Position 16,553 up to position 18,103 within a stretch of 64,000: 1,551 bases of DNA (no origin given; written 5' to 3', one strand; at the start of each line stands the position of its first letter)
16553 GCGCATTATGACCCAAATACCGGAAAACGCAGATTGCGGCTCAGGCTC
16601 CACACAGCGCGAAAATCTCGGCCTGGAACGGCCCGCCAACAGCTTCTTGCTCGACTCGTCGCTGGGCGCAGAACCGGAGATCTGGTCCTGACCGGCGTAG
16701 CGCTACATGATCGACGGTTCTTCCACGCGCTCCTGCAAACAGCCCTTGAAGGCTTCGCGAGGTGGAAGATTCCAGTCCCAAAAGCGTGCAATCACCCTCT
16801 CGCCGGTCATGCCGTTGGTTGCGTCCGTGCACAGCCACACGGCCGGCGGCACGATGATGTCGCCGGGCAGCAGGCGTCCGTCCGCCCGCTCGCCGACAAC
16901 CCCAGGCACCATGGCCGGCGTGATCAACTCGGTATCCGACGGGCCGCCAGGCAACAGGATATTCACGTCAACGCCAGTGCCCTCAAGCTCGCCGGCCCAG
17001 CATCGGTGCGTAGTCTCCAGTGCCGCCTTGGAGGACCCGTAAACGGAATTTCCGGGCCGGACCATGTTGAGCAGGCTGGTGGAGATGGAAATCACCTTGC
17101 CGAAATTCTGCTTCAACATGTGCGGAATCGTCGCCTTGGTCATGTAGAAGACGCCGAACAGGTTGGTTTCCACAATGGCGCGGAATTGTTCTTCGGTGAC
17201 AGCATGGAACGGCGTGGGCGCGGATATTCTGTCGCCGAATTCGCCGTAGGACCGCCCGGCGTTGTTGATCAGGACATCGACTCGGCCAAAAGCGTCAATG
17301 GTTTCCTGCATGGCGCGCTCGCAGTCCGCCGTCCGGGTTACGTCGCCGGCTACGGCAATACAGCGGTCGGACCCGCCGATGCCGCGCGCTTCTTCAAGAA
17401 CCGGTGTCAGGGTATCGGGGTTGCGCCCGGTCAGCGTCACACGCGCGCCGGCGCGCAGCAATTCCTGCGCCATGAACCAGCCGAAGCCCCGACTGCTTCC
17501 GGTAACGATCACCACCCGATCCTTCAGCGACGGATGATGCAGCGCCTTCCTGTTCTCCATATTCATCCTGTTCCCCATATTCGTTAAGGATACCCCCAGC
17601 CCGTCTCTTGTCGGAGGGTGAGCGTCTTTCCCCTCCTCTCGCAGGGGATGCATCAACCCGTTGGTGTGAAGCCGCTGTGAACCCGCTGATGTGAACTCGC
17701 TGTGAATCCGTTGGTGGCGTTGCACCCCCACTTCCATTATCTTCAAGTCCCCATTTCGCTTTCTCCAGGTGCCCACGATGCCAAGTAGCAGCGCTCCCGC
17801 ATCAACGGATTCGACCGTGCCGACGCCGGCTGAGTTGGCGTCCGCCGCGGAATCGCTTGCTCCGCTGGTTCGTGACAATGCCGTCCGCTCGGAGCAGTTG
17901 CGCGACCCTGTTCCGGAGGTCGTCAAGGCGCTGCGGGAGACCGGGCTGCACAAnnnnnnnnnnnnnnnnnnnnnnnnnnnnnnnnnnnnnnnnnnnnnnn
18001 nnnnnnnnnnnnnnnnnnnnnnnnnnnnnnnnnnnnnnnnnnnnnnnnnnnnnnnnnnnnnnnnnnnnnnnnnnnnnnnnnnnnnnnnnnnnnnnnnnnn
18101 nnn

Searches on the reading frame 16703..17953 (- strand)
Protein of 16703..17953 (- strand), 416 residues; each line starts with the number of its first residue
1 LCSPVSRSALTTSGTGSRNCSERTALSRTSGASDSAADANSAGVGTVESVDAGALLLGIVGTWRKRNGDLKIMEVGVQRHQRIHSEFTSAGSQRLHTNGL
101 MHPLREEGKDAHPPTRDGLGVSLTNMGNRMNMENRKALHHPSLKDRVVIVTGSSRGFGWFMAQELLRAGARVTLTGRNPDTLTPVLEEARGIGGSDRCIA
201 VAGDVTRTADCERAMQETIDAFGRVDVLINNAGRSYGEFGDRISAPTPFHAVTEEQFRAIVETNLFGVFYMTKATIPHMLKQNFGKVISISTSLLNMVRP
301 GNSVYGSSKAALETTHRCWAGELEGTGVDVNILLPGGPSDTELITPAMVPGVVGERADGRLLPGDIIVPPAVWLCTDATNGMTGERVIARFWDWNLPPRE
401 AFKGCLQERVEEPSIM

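Call 21: search_protein_families(library=pfam, proteins=[window:16703-17953:-], max_evalue=0.00001)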
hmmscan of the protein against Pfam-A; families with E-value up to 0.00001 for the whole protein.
window:16703-17953:- (416 aa): 2 families
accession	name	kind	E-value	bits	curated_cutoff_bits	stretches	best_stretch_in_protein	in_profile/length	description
PF00106.31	adh_short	-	1.7e-46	158.6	26.6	1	146-342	1-185/195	short chain dehydrogenase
PF13561.12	adh_short_C2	-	3.8e-37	128.6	27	1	154-387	5-229/236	Enoyl-(Acyl carrier protein) reductase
